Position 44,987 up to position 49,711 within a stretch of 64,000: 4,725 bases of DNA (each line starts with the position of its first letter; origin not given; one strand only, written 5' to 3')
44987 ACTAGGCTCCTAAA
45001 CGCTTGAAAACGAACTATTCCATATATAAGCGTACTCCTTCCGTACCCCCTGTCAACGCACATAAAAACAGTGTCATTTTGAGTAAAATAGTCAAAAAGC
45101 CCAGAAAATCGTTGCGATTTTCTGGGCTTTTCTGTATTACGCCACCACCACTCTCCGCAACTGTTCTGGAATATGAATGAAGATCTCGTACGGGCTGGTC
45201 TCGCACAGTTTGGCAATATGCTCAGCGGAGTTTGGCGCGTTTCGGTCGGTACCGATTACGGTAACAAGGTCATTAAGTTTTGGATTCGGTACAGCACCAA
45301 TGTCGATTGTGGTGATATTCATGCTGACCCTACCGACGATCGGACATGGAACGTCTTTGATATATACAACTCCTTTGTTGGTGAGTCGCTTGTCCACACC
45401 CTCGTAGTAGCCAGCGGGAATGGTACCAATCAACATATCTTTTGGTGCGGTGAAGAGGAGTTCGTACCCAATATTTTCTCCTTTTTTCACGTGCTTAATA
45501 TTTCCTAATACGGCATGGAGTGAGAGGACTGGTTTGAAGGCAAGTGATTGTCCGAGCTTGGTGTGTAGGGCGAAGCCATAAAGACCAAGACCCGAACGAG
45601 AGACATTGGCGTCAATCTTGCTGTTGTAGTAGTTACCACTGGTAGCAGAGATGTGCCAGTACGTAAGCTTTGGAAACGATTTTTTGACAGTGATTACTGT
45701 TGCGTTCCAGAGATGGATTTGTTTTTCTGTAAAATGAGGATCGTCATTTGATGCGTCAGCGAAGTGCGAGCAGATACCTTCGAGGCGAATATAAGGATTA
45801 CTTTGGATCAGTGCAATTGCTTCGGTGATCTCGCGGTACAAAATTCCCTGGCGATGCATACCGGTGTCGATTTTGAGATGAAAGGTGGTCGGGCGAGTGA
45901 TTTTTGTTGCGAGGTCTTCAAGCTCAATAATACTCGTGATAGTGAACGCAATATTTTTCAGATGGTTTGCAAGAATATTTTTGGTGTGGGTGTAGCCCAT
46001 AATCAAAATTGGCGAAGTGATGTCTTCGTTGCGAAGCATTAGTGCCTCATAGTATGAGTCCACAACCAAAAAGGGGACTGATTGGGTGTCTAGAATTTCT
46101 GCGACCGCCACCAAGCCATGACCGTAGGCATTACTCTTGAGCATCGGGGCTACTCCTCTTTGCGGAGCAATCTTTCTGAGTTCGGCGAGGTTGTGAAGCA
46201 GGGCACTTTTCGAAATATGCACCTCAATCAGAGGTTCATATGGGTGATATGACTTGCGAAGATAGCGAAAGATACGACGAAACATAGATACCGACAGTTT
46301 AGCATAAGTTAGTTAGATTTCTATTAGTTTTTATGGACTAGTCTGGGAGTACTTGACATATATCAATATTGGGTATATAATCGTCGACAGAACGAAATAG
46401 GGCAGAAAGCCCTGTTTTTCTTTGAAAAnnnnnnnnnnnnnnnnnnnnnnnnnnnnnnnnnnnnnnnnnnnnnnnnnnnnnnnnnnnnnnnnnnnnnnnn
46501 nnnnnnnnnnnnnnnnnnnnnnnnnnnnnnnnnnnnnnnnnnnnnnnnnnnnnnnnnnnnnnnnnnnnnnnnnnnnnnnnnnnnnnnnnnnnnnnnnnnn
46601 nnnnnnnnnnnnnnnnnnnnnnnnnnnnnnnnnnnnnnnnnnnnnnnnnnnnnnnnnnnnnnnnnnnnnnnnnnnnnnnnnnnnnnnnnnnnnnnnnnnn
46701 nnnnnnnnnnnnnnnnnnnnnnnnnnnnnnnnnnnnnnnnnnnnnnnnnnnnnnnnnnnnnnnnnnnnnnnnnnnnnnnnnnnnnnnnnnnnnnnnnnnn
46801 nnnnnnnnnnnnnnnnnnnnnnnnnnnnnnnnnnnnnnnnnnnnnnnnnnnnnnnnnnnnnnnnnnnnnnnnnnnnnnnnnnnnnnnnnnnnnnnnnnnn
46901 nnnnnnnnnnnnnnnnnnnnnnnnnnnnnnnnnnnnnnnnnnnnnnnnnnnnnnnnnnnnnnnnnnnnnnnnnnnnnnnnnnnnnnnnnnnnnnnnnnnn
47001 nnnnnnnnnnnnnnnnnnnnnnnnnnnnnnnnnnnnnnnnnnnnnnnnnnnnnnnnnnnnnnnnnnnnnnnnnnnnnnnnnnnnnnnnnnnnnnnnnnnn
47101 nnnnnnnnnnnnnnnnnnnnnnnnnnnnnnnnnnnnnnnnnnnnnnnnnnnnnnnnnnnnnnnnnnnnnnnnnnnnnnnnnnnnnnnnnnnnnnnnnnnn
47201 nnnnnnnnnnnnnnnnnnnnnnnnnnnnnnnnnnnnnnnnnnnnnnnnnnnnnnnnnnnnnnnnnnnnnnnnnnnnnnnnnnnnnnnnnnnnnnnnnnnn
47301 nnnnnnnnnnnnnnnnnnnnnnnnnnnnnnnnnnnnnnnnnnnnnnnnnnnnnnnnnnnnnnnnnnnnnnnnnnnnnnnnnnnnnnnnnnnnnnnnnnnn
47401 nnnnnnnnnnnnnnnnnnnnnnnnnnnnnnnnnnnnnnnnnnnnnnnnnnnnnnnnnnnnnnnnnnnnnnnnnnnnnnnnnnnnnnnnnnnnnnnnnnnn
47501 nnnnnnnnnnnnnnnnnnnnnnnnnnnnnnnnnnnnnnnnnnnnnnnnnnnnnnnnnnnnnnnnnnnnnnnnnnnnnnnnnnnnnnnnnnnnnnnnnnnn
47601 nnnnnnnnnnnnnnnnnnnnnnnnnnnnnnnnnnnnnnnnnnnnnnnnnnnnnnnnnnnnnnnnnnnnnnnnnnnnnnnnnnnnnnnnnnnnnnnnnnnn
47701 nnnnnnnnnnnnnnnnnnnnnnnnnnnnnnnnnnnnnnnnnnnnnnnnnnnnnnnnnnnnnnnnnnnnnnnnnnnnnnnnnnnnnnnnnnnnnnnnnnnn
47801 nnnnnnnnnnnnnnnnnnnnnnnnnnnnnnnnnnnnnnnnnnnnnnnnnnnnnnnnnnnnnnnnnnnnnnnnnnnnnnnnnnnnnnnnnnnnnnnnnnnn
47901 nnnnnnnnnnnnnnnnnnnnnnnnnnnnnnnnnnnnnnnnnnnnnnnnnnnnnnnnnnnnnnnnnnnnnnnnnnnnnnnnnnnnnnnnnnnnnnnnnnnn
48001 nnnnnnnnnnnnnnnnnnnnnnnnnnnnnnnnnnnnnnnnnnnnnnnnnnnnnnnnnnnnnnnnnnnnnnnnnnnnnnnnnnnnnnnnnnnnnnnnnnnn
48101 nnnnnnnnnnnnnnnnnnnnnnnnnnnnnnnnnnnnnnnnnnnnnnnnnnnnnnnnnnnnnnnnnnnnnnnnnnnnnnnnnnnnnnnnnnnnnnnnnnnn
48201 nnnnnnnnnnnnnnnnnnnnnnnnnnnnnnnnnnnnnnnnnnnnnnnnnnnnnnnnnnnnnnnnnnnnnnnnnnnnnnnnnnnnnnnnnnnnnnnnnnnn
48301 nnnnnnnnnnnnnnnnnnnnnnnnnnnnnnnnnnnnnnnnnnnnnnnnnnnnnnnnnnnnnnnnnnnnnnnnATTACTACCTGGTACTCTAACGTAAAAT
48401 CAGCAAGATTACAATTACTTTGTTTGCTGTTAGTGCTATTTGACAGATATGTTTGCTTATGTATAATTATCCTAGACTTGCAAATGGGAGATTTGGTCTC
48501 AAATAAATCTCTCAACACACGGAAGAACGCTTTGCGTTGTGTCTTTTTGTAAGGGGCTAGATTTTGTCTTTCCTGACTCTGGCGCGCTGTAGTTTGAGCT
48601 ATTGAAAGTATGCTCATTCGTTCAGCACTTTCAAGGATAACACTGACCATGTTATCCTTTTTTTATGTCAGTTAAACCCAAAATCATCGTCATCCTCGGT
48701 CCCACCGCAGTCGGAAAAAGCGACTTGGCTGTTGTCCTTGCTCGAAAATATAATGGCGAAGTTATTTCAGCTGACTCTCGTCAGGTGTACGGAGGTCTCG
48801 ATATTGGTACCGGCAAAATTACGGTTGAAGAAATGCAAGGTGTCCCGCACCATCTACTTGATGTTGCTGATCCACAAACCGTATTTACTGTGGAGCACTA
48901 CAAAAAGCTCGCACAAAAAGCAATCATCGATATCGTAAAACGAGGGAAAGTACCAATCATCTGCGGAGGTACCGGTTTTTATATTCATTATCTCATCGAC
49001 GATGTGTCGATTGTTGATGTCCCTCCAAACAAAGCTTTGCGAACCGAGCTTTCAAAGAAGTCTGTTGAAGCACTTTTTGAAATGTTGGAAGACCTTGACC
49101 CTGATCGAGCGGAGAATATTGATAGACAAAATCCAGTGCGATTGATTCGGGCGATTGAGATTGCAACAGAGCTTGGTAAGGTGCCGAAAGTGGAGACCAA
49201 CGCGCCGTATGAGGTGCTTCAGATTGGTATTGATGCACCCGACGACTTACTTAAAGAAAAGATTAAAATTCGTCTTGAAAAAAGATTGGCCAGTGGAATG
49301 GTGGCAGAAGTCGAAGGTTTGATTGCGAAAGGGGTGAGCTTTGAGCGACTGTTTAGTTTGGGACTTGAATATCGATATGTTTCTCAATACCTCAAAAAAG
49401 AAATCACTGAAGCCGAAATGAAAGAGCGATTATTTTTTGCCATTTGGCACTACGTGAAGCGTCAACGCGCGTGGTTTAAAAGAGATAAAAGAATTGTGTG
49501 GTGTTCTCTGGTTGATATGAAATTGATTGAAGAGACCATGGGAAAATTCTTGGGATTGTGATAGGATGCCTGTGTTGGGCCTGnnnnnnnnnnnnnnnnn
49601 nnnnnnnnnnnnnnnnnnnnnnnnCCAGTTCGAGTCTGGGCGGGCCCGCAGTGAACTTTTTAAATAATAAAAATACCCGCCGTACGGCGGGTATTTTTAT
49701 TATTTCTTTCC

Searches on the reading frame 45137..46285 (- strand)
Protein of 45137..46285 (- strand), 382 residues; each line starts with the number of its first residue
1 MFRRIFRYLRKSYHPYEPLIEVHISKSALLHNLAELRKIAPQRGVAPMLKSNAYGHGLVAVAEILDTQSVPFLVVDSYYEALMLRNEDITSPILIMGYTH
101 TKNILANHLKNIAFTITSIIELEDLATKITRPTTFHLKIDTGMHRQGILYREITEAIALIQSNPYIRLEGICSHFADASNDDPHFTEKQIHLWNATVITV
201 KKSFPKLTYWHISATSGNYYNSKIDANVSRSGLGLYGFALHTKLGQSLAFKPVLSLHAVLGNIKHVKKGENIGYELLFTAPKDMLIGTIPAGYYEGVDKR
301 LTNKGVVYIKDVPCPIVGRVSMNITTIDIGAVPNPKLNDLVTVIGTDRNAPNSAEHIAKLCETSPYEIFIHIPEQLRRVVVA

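Call 8: search_protein_families(library=pfam, proteins=[window:45137-46285:-], max_evalue=0.001)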
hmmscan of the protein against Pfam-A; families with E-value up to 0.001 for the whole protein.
window:45137-46285:- (382 aa): 2 families
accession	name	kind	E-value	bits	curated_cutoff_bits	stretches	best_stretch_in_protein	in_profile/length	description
PF01168.26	Ala_racemase_N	-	5.9e-45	154.1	24.1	1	24-238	1-218/220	Alanine racemase, N-terminal domain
PF00842.27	Ala_racemase_C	-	2.7e-32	111.5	25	1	253-379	1-126/127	Alanine racemase, C-terminal domain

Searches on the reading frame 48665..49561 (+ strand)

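Call 8: search_protein_families(library=pfam, proteins=[window:48665-49561:+], max_evalue=0.001)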
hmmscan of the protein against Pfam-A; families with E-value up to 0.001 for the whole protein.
window:48665-49561:+ (298 aa): 2 families
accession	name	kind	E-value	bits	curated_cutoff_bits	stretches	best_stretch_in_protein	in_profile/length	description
PF01715.23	IPPT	-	2.6e-66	224.2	23.6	1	40-274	1-243/243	IPP transferase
PF01745.22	IPT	-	9.2e-09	35.5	20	1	6-103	2-99/233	Isopentenyl transferase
